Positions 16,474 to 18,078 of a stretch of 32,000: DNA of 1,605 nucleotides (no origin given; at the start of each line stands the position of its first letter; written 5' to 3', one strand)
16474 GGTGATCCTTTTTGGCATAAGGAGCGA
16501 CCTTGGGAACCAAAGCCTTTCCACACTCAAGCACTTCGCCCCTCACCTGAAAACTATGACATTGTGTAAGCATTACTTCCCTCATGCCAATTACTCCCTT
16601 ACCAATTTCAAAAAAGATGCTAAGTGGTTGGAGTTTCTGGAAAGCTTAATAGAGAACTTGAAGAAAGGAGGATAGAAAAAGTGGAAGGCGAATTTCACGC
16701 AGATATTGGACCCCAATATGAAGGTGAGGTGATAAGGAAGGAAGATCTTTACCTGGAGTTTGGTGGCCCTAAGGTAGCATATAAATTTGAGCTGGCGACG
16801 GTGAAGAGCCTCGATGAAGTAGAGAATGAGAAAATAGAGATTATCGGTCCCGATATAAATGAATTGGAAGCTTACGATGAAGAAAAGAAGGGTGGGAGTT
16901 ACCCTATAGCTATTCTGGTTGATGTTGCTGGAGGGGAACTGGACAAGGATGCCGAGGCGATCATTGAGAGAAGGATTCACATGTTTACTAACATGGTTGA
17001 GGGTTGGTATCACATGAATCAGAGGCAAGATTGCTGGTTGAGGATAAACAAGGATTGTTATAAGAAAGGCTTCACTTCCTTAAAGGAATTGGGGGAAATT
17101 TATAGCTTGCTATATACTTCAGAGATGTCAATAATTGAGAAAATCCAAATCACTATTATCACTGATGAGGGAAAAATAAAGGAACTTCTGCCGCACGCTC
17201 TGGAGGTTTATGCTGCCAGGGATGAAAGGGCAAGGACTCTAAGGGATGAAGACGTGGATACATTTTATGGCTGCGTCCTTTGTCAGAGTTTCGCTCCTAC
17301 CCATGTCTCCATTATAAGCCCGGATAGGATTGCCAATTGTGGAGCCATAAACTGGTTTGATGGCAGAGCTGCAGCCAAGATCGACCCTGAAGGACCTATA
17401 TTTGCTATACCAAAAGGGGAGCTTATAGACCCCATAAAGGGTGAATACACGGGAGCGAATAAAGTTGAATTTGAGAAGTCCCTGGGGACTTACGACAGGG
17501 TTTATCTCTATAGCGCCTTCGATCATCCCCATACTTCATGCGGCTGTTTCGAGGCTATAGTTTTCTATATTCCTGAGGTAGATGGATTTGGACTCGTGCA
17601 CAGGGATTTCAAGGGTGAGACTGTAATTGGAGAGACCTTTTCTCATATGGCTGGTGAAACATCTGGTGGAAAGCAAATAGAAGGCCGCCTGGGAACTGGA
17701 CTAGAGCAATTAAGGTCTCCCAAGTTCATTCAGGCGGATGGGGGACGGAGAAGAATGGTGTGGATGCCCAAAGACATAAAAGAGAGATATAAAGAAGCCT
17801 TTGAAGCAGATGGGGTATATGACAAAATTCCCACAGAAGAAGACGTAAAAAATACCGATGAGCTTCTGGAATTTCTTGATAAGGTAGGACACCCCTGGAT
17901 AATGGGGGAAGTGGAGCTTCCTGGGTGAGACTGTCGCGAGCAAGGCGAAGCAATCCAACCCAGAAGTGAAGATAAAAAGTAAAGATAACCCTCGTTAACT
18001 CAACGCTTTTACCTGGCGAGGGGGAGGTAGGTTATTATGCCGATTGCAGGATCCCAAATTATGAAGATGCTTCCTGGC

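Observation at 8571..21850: Archaeal-type five-subunit CODH/ACS (CdhABCDE) joined to a bacterial tetrahydrofolate methyl branch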

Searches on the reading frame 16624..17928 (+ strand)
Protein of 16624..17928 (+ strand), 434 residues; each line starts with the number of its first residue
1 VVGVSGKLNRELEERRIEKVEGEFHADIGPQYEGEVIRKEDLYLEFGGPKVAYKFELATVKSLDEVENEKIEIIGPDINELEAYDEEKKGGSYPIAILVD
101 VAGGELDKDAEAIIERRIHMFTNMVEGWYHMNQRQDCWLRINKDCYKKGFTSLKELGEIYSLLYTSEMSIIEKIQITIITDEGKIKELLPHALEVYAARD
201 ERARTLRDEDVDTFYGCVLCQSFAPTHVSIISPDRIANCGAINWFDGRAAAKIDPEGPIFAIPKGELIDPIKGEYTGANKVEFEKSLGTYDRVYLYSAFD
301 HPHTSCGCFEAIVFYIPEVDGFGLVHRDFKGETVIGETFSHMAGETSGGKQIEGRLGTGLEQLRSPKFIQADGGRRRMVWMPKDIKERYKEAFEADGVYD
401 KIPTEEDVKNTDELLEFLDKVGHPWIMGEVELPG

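Call 3: search_protein_families(library=pfam, proteins=[window:16624-17928:+])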
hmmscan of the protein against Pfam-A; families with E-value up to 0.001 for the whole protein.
window:16624-17928:+ (434 aa): 2 families
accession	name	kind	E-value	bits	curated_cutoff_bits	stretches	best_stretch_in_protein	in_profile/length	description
PF19436.4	ACS_CODH_B_C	-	3.3e-77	259.8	25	1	196-426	1-239/245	ACS/CODH beta subunit C-terminal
PF03598.20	CdhC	-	7.2e-54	182.3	24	1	26-185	3-155/155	CO dehydrogenase/acetyl-CoA synthase complex beta subunit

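Call 6: search_protein_families(library=ncbifam, proteins=[window:16624-17928:+])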
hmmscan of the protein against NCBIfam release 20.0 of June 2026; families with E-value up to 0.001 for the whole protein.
window:16624-17928:+ (434 aa): 4 families
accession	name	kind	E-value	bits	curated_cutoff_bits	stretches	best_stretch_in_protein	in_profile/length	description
NF003379.0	PRK04456.1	domain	2.5e-179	596.8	372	1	23-427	4-400/464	acetyl-CoA decarbonylase/synthase complex subunit beta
TIGR00316.1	cdhC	equivalog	1.4e-171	571.3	355.95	1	22-427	3-397/460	CO dehydrogenase/CO-methylating acetyl-CoA synthase complex subunit beta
NF007078.0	PRK09529.1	subfamily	4.7e-156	520.8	809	1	17-426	295-704/710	bifunctional acetyl-CoA decarbonylase/synthase complex subunit alpha/beta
NF040764.1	CODH_ACS_al_bet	equivalog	4.6e-150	501.2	800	1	16-426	289-699/705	acetyl-CoA decarbonylase/synthase complex subunit alpha/beta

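Call 17: search_solved_structures(query=window:16681-17928:+, max_evalue=0.001)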
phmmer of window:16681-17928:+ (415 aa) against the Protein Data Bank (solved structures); distinct sequences matched with E-value up to 0.001: 17.
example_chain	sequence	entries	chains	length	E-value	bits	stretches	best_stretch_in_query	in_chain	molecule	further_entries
9c0s_E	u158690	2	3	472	4.6e-133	447.5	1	4-407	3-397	Acetyl-CoA decarbonylase/synthase complex subunit beta 2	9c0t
7zkj_B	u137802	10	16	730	6.2e-116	391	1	8-408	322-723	CO-methylating acetyl-CoA synthase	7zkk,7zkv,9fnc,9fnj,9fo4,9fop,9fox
8cmw_B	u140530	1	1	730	6.2e-116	391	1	8-408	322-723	CO-methylating acetyl-CoA synthase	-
8cja_B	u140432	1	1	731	6.2e-116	391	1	8-408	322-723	CO-methylating acetyl-CoA synthase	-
8cjb_B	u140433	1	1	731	6.2e-116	391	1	8-408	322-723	CO-methylating acetyl-CoA synthase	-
9fr0_A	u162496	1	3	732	6.3e-116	391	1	8-408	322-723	CO-methylating acetyl-CoA synthase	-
1ru3_A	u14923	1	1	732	6.9e-116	390.9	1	8-408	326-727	Acetyl-CoA synthase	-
7nys_A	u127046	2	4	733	7e-116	390.9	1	8-408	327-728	CO-methylating acetyl-CoA synthase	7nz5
7nyp_A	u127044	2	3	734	7e-116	390.9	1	8-408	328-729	CO-methylating acetyl-CoA synthase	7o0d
8cjc_B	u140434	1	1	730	8e-115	387.4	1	8-408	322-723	CO-methylating acetyl-CoA synthase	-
3git_A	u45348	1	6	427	2.9e-102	346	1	8-407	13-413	Carbon monoxide dehydrogenase/acetyl-CoA synthase subunit alpha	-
1mjg_M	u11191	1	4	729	6.5e-102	344.8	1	8-407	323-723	Carbon monoxide dehydrogenase alpha subunit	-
3i04_M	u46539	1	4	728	7.6e-102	344.6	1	8-407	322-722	Carbon monoxide dehydrogenase/acetyl-CoA synthase subunit alpha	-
1oao_C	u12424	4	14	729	7.6e-102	344.6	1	8-407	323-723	CARBON MONOXIDE DEHYDROGENASE/ACETYL-COA SYNTHASE SUBUNIT ALPHA | Carbon monoxide dehydrogenase/acetyl CoA synthase subunit alpha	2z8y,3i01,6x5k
6ytt_A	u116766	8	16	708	2.3e-95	323.3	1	11-407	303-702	CO dehydrogenase/acetyl-CoA synthase complex, beta subunit | CO-methylating acetyl-CoA synthase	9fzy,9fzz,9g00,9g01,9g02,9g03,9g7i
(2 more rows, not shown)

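Call 27: search_solved_structures(query=window:16681-17928:+, max_evalue=1e-90, show_alignments=2)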
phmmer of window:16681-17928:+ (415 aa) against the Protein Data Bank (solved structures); distinct sequences matched with E-value up to 1e-90: 15.
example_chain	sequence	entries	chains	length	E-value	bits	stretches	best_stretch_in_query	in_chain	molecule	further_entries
9c0s_E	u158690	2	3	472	4.6e-133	447.5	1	4-407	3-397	Acetyl-CoA decarbonylase/synthase complex subunit beta 2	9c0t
7zkj_B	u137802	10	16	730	6.2e-116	391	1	8-408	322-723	CO-methylating acetyl-CoA synthase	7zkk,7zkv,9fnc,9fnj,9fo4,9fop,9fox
8cmw_B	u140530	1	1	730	6.2e-116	391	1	8-408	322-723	CO-methylating acetyl-CoA synthase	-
8cja_B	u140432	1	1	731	6.2e-116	391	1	8-408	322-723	CO-methylating acetyl-CoA synthase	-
8cjb_B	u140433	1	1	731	6.2e-116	391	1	8-408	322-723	CO-methylating acetyl-CoA synthase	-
9fr0_A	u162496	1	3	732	6.3e-116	391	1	8-408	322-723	CO-methylating acetyl-CoA synthase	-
1ru3_A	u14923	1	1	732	6.9e-116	390.9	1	8-408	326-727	Acetyl-CoA synthase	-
7nys_A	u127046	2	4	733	7e-116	390.9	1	8-408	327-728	CO-methylating acetyl-CoA synthase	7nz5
7nyp_A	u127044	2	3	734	7e-116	390.9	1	8-408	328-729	CO-methylating acetyl-CoA synthase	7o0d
8cjc_B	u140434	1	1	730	8e-115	387.4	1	8-408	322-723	CO-methylating acetyl-CoA synthase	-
3git_A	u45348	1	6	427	2.9e-102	346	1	8-407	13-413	Carbon monoxide dehydrogenase/acetyl-CoA synthase subunit alpha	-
1mjg_M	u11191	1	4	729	6.5e-102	344.8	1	8-407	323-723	Carbon monoxide dehydrogenase alpha subunit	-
3i04_M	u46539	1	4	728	7.6e-102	344.6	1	8-407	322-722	Carbon monoxide dehydrogenase/acetyl-CoA synthase subunit alpha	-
1oao_C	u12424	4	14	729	7.6e-102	344.6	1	8-407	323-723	CARBON MONOXIDE DEHYDROGENASE/ACETYL-COA SYNTHASE SUBUNIT ALPHA | Carbon monoxide dehydrogenase/acetyl CoA synthase subunit alpha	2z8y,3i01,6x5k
6ytt_A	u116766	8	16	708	2.3e-95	323.3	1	11-407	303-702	CO dehydrogenase/acetyl-CoA synthase complex, beta subunit | CO-methylating acetyl-CoA synthase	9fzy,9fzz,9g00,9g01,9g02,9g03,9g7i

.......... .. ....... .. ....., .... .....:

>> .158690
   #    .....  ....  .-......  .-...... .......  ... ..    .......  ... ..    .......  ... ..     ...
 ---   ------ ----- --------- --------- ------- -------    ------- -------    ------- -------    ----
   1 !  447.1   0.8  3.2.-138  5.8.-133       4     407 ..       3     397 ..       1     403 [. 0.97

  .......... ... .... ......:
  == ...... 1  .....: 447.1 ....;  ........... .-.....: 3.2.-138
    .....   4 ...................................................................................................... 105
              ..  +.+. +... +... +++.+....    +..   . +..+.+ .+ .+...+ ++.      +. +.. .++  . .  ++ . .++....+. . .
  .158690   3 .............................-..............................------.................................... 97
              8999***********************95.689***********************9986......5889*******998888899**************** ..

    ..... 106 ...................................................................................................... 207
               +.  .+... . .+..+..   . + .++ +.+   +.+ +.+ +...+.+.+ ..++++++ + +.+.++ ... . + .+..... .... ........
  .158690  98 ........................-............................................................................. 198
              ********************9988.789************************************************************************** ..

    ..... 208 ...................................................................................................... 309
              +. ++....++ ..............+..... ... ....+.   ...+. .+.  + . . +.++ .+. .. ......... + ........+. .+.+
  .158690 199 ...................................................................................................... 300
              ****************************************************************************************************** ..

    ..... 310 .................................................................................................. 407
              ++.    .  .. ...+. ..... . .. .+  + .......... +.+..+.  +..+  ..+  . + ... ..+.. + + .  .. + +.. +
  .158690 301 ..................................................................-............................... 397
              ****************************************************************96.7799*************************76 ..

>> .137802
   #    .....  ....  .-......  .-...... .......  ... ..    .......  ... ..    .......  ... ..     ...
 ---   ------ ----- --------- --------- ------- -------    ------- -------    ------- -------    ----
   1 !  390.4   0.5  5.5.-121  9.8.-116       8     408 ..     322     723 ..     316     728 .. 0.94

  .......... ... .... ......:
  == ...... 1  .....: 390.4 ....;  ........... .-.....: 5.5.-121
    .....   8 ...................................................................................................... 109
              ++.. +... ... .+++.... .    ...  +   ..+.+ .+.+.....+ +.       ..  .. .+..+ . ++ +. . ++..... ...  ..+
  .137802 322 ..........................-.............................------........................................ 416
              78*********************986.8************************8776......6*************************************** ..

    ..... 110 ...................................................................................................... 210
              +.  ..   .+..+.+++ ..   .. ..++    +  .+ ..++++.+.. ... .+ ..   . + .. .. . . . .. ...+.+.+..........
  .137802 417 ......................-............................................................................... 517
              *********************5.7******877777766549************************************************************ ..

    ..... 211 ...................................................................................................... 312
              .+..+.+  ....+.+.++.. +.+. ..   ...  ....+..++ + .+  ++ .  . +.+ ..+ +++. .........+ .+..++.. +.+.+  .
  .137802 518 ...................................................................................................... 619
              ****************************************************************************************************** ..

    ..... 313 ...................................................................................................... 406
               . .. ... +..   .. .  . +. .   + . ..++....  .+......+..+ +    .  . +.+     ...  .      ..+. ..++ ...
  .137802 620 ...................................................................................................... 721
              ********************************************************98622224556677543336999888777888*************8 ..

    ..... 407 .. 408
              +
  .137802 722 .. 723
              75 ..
